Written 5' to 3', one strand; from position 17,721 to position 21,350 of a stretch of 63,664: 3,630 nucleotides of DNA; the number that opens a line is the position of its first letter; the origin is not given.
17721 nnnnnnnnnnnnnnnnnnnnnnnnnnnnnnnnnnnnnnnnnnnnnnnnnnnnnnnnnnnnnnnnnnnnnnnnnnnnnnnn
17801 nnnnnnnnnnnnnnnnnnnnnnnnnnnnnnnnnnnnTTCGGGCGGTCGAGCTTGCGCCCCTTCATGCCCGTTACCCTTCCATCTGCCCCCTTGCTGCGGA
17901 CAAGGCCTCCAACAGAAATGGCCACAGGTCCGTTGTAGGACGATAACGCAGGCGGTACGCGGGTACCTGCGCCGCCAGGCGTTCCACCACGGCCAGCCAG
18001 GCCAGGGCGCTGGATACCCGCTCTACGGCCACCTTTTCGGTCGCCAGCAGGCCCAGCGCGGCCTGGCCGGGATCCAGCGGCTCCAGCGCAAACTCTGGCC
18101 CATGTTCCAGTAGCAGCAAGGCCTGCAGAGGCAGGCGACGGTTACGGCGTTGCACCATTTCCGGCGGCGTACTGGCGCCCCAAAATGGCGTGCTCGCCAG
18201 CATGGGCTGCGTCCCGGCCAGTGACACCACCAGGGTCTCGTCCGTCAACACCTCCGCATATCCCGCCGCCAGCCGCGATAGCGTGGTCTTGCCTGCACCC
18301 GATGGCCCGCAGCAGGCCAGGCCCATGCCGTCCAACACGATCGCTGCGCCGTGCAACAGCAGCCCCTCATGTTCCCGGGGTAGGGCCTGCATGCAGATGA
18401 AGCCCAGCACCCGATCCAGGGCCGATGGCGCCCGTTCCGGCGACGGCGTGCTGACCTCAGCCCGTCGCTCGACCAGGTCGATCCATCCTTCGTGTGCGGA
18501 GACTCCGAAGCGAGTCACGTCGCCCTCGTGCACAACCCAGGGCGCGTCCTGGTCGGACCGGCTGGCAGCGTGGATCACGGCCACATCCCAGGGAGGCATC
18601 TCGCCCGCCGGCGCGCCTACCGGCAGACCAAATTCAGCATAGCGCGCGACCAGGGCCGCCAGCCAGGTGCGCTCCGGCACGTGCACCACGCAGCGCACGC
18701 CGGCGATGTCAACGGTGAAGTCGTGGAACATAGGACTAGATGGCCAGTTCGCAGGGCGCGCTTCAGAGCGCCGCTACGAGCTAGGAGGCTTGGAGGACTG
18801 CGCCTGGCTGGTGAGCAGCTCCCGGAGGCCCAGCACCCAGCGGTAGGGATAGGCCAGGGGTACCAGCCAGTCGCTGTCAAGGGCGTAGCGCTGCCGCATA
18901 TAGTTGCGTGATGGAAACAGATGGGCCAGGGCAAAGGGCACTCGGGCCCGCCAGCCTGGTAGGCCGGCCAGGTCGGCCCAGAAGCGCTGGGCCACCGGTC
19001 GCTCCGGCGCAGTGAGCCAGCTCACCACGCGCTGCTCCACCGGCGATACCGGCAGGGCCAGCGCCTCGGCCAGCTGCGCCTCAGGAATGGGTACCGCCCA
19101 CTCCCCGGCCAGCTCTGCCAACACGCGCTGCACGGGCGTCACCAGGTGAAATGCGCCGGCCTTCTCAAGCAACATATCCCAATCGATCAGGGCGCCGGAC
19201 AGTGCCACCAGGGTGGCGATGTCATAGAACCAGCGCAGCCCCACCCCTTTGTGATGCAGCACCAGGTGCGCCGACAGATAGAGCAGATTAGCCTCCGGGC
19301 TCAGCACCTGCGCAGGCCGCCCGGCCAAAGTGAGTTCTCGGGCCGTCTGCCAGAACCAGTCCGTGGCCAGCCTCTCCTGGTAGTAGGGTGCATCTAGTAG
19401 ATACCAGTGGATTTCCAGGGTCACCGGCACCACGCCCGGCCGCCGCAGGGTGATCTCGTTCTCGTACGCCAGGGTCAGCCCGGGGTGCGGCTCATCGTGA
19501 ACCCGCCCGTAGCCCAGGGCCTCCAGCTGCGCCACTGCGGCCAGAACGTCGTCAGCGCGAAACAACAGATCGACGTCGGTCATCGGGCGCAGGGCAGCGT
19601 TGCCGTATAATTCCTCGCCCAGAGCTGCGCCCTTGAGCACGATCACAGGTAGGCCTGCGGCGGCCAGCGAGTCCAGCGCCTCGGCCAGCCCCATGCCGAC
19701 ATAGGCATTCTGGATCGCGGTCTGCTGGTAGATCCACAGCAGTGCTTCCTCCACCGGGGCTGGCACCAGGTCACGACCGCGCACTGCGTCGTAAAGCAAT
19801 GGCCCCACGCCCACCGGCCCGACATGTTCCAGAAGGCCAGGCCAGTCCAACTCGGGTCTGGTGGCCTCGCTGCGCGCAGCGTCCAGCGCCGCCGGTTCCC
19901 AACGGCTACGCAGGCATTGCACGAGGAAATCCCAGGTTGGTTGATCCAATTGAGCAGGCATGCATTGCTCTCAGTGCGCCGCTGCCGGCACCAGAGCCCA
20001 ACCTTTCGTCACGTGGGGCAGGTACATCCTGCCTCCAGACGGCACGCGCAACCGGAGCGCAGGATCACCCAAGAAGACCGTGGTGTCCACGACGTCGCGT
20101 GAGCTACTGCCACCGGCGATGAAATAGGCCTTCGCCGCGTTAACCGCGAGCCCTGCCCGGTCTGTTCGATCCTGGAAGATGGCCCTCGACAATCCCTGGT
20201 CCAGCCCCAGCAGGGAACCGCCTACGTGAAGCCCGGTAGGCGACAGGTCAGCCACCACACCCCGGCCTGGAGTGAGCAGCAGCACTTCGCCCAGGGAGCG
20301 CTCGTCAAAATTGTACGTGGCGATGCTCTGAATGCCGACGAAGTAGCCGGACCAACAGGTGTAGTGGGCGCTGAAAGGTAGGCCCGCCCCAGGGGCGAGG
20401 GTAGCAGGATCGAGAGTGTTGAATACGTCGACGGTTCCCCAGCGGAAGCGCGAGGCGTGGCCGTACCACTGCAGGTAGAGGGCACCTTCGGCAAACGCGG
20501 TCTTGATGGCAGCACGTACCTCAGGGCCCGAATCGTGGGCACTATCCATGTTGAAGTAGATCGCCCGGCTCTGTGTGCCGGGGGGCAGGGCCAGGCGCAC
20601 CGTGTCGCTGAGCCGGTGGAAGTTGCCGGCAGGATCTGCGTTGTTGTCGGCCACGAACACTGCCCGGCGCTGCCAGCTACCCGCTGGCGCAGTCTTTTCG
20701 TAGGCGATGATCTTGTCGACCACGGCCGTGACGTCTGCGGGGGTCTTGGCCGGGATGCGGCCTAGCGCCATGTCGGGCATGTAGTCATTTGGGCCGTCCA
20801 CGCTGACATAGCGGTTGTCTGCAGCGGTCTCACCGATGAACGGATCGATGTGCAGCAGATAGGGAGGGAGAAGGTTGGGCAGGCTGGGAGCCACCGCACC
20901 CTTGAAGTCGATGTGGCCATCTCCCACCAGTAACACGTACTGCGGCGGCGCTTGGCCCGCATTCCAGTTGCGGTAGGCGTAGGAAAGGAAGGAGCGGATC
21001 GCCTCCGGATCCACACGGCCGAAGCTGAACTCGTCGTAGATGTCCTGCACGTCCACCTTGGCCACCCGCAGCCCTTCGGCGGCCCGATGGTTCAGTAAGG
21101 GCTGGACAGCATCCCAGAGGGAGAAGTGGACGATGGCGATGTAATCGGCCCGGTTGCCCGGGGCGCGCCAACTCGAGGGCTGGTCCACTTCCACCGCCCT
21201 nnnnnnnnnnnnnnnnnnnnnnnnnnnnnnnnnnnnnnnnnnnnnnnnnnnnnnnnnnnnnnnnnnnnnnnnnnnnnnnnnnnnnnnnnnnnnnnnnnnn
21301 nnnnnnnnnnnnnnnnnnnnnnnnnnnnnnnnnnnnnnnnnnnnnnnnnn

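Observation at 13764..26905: System-level hypothesis: split peptide-maturation/tailoring system wired into EPS chain-length control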

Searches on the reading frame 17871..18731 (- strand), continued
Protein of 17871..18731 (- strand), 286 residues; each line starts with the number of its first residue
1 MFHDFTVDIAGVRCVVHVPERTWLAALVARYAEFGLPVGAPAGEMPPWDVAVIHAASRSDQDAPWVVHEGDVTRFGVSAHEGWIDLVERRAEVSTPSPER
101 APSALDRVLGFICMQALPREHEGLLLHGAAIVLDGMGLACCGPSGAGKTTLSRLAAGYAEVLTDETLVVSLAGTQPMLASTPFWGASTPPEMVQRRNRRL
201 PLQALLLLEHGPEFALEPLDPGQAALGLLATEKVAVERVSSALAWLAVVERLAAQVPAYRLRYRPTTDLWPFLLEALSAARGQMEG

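Call 39: search_solved_structures(query=A1, max_evalue=1, show_alignments=2)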
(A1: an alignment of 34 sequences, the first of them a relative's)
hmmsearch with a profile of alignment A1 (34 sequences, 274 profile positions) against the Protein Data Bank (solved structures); distinct sequences matched with E-value up to 1: 142 (the best 60 are shown).
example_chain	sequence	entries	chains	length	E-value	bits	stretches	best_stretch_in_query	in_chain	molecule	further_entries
6c2u_A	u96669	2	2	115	1.2e-05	27.9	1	133-161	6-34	phosphate-loop protein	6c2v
6fn1_A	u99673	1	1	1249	0.00045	22.7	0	126-150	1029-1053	Human-mouse chimeric ABCB1 (ABCBHM)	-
6fn4_A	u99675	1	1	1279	0.00047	22.6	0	126-150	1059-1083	Apo form of Human-mouse chimeric ABCB1 (ABCB1HM) in complex with Antigen binding fragment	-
6xbd_I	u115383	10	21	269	0.0028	20.1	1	126-161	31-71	Phospholipid transport system ATP-binding protein MlaF | Organic solvent ABC transporter ATP-binding protein | Toluene tolerance protein Ttg2A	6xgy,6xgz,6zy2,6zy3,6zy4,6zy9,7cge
7cgn_B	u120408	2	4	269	0.0028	20.1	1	126-161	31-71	Phospholipid ABC transporter ATP-binding protein MlaF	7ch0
1ko7_A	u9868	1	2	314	0.0035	19.8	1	110-167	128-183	Hpr kinase/phosphatase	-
9d2f_A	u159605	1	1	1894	0.0038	19.7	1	132-189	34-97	Adenylate kinase 9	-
8sa0_A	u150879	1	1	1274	0.0049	19.3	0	126-152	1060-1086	ATP-dependent translocase ABCB1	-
6qex_A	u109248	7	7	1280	0.005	19.3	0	126-152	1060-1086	Multidrug resistance protein 1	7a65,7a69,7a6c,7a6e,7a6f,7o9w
8gmg_A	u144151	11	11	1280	0.005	19.3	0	126-152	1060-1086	ATP-dependent translocase ABCB1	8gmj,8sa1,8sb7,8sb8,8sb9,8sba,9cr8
6c0v_A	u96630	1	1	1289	0.005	19.3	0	126-152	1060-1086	Multidrug resistance protein 1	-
5ko2_A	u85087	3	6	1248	0.0058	19.1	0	126-150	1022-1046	Multidrug resistance protein 1A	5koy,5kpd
6ujp_A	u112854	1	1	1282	0.0059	19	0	126-150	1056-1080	ATP-dependent translocase ABCB1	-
6ujt_A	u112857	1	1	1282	0.0061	19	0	126-150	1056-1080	ATP-dependent translocase ABCB1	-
6ujw_A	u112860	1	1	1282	0.0061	19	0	126-150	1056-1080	ATP-dependent translocase ABCB1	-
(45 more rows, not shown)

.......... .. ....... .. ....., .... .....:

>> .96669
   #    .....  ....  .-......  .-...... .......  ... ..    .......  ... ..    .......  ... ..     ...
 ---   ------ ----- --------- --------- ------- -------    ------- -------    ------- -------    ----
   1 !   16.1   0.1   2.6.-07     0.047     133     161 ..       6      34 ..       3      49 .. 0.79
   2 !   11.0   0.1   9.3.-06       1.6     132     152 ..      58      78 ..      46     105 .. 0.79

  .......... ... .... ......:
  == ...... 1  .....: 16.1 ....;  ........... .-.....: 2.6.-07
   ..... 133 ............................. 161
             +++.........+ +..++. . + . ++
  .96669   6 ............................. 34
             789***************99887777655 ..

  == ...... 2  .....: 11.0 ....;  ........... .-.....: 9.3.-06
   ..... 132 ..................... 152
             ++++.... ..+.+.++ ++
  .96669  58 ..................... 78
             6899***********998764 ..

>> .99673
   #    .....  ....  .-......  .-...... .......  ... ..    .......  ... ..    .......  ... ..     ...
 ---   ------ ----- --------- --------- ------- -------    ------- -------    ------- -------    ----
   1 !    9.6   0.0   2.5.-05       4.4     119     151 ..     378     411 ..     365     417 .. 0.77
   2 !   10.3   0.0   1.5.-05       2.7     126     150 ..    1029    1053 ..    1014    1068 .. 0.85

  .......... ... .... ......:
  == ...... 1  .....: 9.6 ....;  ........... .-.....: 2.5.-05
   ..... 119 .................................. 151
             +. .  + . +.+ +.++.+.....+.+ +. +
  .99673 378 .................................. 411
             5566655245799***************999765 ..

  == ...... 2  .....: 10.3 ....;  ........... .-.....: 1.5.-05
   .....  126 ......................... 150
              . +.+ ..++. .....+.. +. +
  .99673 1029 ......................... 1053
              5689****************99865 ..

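Call 52: predict_structure(alignment_id=A1)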
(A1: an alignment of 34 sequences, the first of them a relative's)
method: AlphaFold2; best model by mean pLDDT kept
length: 286 residues; sequences in the alignment: 34
mean_pLDDT: 94.4   pTM: 0.91
mean pLDDT of the five models: 94.4, 94.4, 94.1, 94.0, 93.7
residues with pLDDT >= 90: 259; 70-90: 23; 50-70: 4; < 50: 0
segments of 3 or more residues with pLDDT < 50: none
pLDDT, mean of each block of 10 residues (from residue 1): 95 97 95 90 89 94 94 95 97 97 96 95 96 98 94 95 96 97 92 95 98 98 95 74 95 98 97 97 90
secondary structure, 60 per line:
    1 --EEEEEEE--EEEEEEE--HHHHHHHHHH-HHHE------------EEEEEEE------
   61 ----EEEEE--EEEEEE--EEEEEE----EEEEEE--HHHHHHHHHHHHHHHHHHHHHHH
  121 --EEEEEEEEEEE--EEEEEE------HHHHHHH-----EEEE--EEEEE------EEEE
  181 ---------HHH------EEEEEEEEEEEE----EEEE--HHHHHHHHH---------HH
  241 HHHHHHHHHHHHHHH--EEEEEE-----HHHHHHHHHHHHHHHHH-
elements in order: E3-9 E12-18 H21-30 E48-54 E65-69 E72-77 E80-85 E90-95 H98-120 E123-133 E136-141 H148-154 E160-163 E166-170 E177-180 E199-210 E215-218 H221-229 H239-255 E258-263 H269-285
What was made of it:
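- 17871..18731 (-): ScmC-family P-loop protein with a PEPCK/HprK fold; putative peptide Ser kinase. AF2 pLDDT 94.4 (call 52).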

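Call 58: fold_search(model_id=the predicted structure, library=pdb)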
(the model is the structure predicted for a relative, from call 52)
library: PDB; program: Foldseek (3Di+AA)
matches with E <= 10: 415; with E <= 0.001: 133
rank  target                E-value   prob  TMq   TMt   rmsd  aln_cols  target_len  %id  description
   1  9a4u_A                1.4e-08  1.00  0.54  0.32   8.0       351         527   12  Integrative model of PCKA-QOX2 by crosslinking MS and deep learning (released 2024-09-18)
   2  6asn                  3.3e-08  1.00  0.54  0.32   6.8       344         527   13  E. coli phosphoenolpyruvate carboxykinase K212I F216V mutant bound to methanesulfonate (released 2018-08-29)
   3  6crt                  4.8e-08  1.00  0.53  0.31   8.1       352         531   15  Arg65Gln Mutagenic E.coli PCK (released 2018-04-04)
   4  1oen                  5.1e-08  1.00  0.53  0.32  11.0       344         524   14  PHOSPHOENOLPYRUVATE CARBOXYKINASE (released 1996-11-08)
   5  1ayl                  5.7e-08  1.00  0.49  0.29   8.6       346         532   15  PHOSPHOENOLPYRUVATE CARBOXYKINASE (released 1997-01-11)
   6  2pc9_C                6.9e-08  1.00  0.53  0.32   8.6       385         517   15  Crystal Structure Of ATP-Dependent Phosphoenolpyruvate Carboxykinase From Thermus thermophilus HB8 (released 2007-10-02)
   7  6com                  8.8e-08  1.00  0.48  0.29  10.1       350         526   14  2.3A crystal structure of E. coli phosphoenolpyruvate carboxykinase mutant Asp269Asn (released 2018-04-04)
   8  2pc9_D                9.3e-08  1.00  0.52  0.32   8.6       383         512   15  Crystal Structure Of ATP-Dependent Phosphoenolpyruvate Carboxykinase From Thermus thermophilus HB8 (released 2007-10-02)
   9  1xkv_B                1.1e-07  1.00  0.57  0.34   8.4       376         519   15  Crystal Structure Of ATP-Dependent Phosphoenolpyruvate Carboxykinase From Thermus thermophilus HB8 (released 2005-10-11)
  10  6asi                  1.1e-07  1.00  0.51  0.31   7.0       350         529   15  E. coli phosphoenolpyruvate carboxykinase G209S mutant bound to methanesulfonate (released 2018-08-29)
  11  6v2m                  1.1e-07  1.00  0.51  0.31   7.4       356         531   14  Structure of Escherichia coli Asp269Asn mutant phosphoenolpyruvate carboxykinase (released 2019-12-11)
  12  1aq2                  1.3e-07  1.00  0.50  0.30   8.5       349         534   15  PHOSPHOENOLPYRUVATE CARBOXYKINASE (released 1998-10-14)
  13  1yvy_B                1.4e-07  1.00  0.51  0.32   8.5       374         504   13  Crystal structure of Anaerobiospirillum succiniciproducens phosphoenolpyruvate carboxykinase (released 2005-07-26)
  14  1ii2_B                1.5e-07  1.00  0.49  0.30   9.8       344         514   12  Crystal Structure of Phosphoenolpyruvate Carboxykinase (PEPCK) from Trypanosoma cruzi (released 2001-11-21)
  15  1os1                  1.5e-07  1.00  0.47  0.28   9.1       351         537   14  Structure of Phosphoenolpyruvate Carboxykinase complexed with ATP,Mg, Ca and pyruvate. (released 2003-09-23)
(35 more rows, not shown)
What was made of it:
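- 17871..18731 (-): Foldseek top hits are PEP carboxykinase and HPr kinase/phosphorylase (call 58).
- On HPr kinase/PEPCK-fold P-loop kinases: Foldseek top hits are PEPCK (E 1e-8) and HprK/P (E 2.5e-6) (calls 52, 58).
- The structural matches are PEPCK and HprK/P (calls 52, 58).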

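Call 73: search_protein_families(library=padloc, proteins=[window:17871-18731:-], max_evalue=0.001)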
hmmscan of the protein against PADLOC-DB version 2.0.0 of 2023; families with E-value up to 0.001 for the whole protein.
window:17871-18731:- (286 aa): 0 families

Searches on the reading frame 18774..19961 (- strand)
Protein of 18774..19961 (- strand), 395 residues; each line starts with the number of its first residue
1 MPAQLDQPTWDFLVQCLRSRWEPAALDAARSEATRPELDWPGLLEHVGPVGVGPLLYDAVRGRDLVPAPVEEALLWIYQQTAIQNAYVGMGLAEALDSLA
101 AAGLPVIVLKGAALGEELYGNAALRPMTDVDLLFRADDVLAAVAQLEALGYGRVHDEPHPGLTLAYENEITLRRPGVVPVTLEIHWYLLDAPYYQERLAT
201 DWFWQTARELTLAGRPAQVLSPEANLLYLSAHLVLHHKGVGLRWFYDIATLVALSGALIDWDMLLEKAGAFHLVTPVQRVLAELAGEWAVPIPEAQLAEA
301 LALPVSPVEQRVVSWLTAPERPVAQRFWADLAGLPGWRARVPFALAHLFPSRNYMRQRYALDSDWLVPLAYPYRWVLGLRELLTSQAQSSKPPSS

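Call 4: search_protein_families(library=pfam, proteins=[window:18774-19961:-], max_evalue=0.01)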
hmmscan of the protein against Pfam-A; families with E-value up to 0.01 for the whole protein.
window:18774-19961:- (395 aa): 1 family
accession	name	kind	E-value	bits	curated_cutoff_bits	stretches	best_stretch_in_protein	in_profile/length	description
PF14907.12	NTP_transf_5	-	6.3e-48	164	31.2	1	37-281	2-241/249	Uncharacterised nucleotidyltransferase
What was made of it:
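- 18774..19961 (-): NTP_transf_5 nucleotidyltransferase. Pfam 164 bits (call 4).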

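Call 5: search_protein_families(library=ncbifam, proteins=[window:18774-19961:-], max_evalue=0.01)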
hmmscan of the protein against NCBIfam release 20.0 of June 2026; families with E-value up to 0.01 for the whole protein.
window:18774-19961:- (395 aa): 0 families

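Call 40: search_solved_structures(query=window:18774-19961:-, max_evalue=1)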
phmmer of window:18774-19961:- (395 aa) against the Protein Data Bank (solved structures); distinct sequences matched with E-value up to 1: 2.
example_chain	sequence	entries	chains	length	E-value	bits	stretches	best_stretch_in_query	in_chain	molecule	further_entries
8b9z_r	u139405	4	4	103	0.41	12.9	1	300-360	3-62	NADH dehydrogenase [ubiquinone] 1 alpha subcomplex subunit 7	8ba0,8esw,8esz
8otz_P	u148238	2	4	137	0.65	12.3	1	273-352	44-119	Chromosome 13 C20orf85 homolog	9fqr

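Call 73: search_protein_families(library=padloc, proteins=[window:18774-19961:-], max_evalue=0.001)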
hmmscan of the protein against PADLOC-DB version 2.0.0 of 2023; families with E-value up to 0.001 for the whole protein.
window:18774-19961:- (395 aa): 0 families

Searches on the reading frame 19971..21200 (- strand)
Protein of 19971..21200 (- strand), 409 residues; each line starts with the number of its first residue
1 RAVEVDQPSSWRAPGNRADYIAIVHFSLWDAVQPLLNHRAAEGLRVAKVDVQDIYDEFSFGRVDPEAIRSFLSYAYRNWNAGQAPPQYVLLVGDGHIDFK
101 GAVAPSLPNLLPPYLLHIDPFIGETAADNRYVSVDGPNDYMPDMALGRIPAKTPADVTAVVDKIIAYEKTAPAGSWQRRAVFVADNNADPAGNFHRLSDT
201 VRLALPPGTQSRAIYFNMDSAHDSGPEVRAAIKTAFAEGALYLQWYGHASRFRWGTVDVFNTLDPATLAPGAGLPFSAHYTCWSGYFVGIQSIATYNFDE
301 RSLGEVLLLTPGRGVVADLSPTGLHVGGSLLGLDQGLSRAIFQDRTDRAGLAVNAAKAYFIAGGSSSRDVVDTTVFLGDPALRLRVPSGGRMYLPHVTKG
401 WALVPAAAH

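Call 44: search_solved_structures(query=window:19971-21200:-, max_evalue=0.001, show_alignments=2)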
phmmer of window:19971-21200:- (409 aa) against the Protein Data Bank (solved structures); distinct sequences matched with E-value up to 0.001: 5.
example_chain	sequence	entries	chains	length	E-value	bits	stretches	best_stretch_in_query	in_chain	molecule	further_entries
6za2_A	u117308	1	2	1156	8.1e-19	71.1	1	37-260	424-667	Por secretion system protein porU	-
4tkx_L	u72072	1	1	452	1.5e-06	30.6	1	127-189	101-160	Lys-gingipain W83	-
4rbm_A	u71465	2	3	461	1.6e-06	30.6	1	126-185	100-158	Lys-gingipain W83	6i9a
1cvr_A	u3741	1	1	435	2.1e-06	30.2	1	128-288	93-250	GINGIPAIN R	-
4ief_B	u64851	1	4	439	2.6e-06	29.8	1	127-288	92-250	Gingipain R2 Mature Domain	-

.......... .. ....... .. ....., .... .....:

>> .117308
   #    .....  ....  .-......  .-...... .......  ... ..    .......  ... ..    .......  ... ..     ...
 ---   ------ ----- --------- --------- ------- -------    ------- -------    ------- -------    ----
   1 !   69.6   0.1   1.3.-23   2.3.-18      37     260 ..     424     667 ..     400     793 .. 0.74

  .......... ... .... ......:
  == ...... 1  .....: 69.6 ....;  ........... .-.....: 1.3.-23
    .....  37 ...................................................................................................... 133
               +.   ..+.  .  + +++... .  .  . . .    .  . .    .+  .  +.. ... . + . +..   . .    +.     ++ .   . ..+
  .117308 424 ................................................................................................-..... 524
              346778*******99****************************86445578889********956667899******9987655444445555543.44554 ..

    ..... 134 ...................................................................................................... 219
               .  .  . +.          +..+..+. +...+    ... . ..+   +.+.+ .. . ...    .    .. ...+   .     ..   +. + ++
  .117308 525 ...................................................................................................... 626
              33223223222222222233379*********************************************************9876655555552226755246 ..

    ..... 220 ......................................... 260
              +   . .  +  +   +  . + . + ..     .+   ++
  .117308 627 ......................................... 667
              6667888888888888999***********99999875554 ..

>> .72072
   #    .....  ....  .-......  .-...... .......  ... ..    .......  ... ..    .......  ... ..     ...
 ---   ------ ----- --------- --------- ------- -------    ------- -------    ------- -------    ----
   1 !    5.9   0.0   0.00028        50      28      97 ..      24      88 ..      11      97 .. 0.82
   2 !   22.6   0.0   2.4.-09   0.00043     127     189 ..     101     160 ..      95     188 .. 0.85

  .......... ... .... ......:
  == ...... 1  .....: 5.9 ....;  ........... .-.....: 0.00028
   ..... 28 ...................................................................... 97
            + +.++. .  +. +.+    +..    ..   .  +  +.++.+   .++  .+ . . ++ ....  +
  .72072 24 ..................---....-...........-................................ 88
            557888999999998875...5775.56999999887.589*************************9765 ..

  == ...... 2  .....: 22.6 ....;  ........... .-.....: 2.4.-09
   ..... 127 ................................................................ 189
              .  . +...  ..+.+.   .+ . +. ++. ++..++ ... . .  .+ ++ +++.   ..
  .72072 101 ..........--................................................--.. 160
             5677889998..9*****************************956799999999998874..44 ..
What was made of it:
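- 19971..22898 (-): Secreted C25-family cysteine peptidase, PorU-like. The GH of WYGHAS aligns with the GH of PorU YAGHGG (call 44).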
